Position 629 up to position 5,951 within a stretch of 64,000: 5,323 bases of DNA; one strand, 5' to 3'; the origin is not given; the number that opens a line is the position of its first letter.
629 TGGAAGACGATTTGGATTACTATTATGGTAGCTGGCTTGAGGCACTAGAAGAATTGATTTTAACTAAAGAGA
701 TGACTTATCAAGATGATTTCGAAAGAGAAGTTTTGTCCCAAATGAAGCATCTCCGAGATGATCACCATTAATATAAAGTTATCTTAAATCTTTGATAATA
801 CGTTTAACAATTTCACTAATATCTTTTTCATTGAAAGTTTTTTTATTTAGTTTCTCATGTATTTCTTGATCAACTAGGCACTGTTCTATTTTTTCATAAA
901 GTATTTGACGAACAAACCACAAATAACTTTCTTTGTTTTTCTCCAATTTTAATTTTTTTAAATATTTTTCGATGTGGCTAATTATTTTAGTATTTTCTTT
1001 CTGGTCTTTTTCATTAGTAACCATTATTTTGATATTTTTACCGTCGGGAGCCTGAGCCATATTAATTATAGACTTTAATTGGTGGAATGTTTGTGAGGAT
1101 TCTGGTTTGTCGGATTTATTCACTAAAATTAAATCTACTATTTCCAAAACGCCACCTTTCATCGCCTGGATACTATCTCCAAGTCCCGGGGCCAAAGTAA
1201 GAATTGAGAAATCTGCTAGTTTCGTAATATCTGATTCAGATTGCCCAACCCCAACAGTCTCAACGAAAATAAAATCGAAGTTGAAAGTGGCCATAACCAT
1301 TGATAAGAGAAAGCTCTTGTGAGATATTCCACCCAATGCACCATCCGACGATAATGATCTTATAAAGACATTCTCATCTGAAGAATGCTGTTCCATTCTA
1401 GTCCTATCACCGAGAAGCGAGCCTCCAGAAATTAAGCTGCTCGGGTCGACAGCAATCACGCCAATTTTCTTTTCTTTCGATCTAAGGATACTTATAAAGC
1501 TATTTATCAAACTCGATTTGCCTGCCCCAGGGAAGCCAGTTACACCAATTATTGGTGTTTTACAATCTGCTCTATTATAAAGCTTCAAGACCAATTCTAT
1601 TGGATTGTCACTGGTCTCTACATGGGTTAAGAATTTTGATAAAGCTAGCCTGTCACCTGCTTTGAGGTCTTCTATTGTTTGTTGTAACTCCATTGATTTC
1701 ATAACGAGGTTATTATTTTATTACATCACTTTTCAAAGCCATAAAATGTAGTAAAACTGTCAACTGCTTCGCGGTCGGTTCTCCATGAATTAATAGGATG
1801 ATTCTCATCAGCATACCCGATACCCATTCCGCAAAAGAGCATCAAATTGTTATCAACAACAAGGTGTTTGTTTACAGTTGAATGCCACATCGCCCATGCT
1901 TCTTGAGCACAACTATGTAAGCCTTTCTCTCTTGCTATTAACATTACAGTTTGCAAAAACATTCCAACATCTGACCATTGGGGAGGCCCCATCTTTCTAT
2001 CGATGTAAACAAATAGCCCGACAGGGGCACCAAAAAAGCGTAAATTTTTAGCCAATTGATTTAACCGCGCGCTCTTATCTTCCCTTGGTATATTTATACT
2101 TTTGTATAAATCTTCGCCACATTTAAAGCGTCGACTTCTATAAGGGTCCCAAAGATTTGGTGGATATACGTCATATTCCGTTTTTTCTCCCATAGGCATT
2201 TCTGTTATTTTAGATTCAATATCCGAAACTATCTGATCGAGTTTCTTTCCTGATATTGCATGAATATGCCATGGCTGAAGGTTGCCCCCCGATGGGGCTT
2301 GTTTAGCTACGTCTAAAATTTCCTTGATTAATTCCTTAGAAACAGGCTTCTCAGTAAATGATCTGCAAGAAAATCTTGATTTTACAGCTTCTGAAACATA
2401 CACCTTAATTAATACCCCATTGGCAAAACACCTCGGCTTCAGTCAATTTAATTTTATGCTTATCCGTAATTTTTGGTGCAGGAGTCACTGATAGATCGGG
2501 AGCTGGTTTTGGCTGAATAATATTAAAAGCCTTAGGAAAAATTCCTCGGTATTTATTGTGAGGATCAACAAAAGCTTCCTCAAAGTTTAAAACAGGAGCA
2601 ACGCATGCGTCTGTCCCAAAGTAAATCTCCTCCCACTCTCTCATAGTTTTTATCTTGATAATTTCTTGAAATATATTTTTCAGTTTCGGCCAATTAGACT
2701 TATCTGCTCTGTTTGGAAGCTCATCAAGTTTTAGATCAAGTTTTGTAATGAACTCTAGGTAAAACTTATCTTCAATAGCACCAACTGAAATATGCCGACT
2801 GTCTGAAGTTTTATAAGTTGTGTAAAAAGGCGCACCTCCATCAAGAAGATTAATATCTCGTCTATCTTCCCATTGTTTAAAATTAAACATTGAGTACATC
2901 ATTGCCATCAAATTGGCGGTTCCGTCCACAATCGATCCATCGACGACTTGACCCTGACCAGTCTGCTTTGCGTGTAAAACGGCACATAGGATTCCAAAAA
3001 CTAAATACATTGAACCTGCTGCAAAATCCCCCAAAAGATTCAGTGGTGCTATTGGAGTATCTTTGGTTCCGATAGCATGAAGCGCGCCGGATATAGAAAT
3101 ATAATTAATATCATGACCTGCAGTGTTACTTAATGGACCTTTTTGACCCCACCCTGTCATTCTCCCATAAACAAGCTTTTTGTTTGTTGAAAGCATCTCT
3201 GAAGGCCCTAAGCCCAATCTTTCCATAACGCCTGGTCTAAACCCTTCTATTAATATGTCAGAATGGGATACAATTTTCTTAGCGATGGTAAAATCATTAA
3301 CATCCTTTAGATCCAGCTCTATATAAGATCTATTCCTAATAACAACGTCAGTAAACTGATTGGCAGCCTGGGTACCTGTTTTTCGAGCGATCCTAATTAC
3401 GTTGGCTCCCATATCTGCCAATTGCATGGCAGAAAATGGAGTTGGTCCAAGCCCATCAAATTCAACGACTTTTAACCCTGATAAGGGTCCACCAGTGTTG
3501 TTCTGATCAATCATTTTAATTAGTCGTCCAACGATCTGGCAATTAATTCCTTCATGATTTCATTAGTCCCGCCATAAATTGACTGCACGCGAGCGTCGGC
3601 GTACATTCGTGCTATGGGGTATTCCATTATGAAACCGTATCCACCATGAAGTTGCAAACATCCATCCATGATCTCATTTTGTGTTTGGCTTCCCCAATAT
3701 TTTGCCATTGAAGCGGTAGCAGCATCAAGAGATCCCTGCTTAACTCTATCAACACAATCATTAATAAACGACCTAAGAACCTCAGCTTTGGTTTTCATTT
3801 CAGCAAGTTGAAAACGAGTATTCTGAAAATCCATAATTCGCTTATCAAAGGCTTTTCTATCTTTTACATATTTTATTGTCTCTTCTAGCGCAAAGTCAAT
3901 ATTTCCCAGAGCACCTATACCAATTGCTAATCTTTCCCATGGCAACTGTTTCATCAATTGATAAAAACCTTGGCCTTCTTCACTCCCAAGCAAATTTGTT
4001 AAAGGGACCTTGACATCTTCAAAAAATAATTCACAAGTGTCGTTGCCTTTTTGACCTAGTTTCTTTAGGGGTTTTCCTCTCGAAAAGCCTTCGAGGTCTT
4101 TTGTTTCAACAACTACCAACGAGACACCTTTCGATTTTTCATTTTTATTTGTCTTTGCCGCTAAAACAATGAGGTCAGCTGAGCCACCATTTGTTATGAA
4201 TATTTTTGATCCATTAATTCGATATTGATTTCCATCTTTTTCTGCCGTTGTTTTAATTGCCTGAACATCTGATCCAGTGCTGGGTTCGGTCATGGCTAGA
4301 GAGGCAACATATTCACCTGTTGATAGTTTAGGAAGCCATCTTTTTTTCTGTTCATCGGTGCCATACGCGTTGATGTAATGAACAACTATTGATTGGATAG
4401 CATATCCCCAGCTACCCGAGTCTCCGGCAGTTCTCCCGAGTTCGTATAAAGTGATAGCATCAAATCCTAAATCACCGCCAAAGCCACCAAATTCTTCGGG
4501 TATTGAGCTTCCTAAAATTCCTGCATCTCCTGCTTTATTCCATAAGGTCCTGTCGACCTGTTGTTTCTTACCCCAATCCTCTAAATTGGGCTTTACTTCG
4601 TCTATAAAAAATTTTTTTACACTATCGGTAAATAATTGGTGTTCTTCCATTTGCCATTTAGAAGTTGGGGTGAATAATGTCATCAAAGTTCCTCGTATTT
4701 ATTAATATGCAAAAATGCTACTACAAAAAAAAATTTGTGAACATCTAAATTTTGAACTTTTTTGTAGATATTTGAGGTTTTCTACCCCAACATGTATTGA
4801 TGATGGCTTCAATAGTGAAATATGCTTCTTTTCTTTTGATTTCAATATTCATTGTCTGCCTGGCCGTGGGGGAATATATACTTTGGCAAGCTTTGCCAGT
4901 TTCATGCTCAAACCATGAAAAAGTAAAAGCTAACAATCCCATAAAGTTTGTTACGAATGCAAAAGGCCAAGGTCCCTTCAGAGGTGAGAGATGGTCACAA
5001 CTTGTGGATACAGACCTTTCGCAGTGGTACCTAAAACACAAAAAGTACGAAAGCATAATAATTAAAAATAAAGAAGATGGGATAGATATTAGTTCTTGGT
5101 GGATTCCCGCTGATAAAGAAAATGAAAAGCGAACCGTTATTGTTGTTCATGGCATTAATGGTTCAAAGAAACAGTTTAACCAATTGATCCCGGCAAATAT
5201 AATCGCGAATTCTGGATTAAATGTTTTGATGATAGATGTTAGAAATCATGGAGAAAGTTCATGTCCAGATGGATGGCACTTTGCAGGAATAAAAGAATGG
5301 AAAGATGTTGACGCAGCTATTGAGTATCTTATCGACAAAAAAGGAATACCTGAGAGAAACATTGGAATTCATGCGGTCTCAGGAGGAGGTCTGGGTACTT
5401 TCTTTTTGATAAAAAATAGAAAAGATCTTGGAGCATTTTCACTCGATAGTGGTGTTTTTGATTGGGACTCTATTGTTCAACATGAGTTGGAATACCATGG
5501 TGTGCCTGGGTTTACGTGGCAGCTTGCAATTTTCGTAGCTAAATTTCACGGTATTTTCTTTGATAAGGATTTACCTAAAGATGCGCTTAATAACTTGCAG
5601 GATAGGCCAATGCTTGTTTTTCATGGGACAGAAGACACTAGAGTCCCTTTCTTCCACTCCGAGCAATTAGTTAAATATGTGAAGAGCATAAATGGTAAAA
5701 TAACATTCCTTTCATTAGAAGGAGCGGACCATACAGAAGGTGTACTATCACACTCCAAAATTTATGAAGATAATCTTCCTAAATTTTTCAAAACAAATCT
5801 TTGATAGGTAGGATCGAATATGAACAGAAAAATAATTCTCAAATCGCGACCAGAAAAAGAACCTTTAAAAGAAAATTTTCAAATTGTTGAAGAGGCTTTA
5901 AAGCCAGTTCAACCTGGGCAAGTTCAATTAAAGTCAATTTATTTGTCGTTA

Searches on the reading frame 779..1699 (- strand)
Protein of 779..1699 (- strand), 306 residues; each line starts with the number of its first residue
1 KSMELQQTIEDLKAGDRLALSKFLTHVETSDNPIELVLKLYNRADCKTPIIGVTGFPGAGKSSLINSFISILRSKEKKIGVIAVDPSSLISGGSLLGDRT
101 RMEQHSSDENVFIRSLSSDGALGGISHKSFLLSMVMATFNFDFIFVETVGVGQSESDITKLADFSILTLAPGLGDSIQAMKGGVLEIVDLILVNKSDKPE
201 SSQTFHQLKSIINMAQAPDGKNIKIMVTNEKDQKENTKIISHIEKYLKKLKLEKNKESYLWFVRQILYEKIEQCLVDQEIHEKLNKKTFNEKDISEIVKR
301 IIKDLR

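Call 40: search_protein_families(library=pfam, proteins=[window:779-1699:-], max_evalue=0.00001)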
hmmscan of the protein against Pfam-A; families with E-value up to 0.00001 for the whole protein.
window:779-1699:- (306 aa): 2 families
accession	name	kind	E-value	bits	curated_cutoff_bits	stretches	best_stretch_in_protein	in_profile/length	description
PF03308.22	MeaB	-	2.7e-64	217.2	23.1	1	21-253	2-241/273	Methylmalonyl Co-A mutase-associated GTPase MeaB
PF02492.25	cobW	-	1.8e-09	37.9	20.7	1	49-214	1-171/180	CobW/HypB/UreG, nucleotide-binding domain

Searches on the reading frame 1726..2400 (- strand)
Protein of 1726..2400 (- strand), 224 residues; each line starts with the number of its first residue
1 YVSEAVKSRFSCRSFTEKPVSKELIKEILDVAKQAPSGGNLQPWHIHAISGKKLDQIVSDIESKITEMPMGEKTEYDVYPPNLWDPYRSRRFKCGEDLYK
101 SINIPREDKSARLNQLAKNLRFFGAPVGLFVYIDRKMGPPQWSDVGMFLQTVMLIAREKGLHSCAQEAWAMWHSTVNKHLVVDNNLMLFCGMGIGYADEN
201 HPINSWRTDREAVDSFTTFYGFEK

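Call 40: search_protein_families(library=pfam, proteins=[window:1726-2400:-], max_evalue=0.00001)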
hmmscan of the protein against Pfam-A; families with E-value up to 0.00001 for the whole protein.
window:1726-2400:- (224 aa): 2 families
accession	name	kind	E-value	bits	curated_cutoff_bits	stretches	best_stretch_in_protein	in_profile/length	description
PF00881.29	Nitroreductase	-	1.1e-27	97.7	23.5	1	6-196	1-167/167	Nitroreductase family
PF14512.11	TM1586_NiRdase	-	9.7e-10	38.9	27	0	3-32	3-32/215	Putative TM nitroreductase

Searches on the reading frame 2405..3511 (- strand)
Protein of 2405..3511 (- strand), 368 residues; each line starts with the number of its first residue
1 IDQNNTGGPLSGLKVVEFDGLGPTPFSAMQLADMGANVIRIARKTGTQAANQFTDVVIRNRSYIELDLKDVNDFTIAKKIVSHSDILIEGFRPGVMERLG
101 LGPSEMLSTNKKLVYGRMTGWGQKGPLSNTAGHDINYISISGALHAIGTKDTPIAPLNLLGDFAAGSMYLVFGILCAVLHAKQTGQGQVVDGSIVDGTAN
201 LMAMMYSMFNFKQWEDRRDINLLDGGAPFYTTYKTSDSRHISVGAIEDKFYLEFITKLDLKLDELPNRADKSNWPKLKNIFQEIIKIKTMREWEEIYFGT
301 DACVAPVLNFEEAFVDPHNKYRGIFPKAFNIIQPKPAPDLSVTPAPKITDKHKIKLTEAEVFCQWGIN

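Call 40: search_protein_families(library=pfam, proteins=[window:2405-3511:-], max_evalue=0.00001)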
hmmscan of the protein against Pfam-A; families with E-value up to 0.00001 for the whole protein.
window:2405-3511:- (368 aa): 1 family
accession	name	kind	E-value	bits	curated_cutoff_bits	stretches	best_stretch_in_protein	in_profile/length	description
PF02515.22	CoA_transf_3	-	1.2e-69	235.6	23.3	1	10-326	1-330/366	CoA-transferase family III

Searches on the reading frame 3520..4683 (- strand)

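Call 40: search_protein_families(library=pfam, proteins=[window:3520-4683:-], max_evalue=0.00001)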
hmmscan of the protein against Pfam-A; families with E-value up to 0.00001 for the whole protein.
window:3520-4683:- (387 aa): 5 families
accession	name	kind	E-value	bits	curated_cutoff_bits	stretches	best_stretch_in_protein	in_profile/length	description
PF00441.29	Acyl-CoA_dh_1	-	1.7e-46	158.5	22.4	1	237-385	1-149/150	Acyl-CoA dehydrogenase, C-terminal domain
PF02771.21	Acyl-CoA_dh_N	-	4.8e-29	101.4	22.9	1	13-124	2-113/113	Acyl-CoA dehydrogenase, N-terminal domain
PF02770.24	Acyl-CoA_dh_M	-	1.8e-27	95.8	33.3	1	129-224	2-97/97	Acyl-CoA dehydrogenase, middle domain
PF08028.16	Acyl-CoA_dh_2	-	6.3e-12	46.4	22.7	1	253-374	2-133/134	Acyl-CoA dehydrogenase, C-terminal domain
PF22924.1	ACOX_C_alpha1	-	6.8e-07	29.7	27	1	320-385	103-168/169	Acyl-CoA oxidase, C-alpha1 domain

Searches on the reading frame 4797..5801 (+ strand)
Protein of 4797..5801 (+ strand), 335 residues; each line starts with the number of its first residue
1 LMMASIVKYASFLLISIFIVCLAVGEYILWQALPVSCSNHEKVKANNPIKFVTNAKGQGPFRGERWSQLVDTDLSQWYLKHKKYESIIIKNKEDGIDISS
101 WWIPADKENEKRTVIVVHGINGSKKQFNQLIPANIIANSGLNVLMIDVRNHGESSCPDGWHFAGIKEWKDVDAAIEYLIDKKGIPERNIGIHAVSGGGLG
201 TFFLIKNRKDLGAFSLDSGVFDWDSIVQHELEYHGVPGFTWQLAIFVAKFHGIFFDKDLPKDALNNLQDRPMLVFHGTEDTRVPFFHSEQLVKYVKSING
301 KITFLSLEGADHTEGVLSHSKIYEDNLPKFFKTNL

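Call 40: search_protein_families(library=pfam, proteins=[window:4797-5801:+], max_evalue=0.00001)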
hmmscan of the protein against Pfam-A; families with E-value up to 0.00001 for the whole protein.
window:4797-5801:+ (335 aa): 4 families
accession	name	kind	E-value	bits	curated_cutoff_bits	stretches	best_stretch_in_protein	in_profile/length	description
PF00326.27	Peptidase_S9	-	8.9e-15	55.2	22.6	1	134-332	8-207/213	Prolyl oligopeptidase family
PF12146.15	Hydrolase_4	-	8.8e-09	35.5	27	0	109-211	2-101/239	Serine aminopeptidase, S33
PF00561.26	Abhydrolase_1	-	1.1e-08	35.6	25.8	1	113-228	2-114/245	alpha/beta hydrolase fold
PF20434.5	BD-FAE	-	9.4e-07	29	26.8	0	268-293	188-213/215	BD-FAE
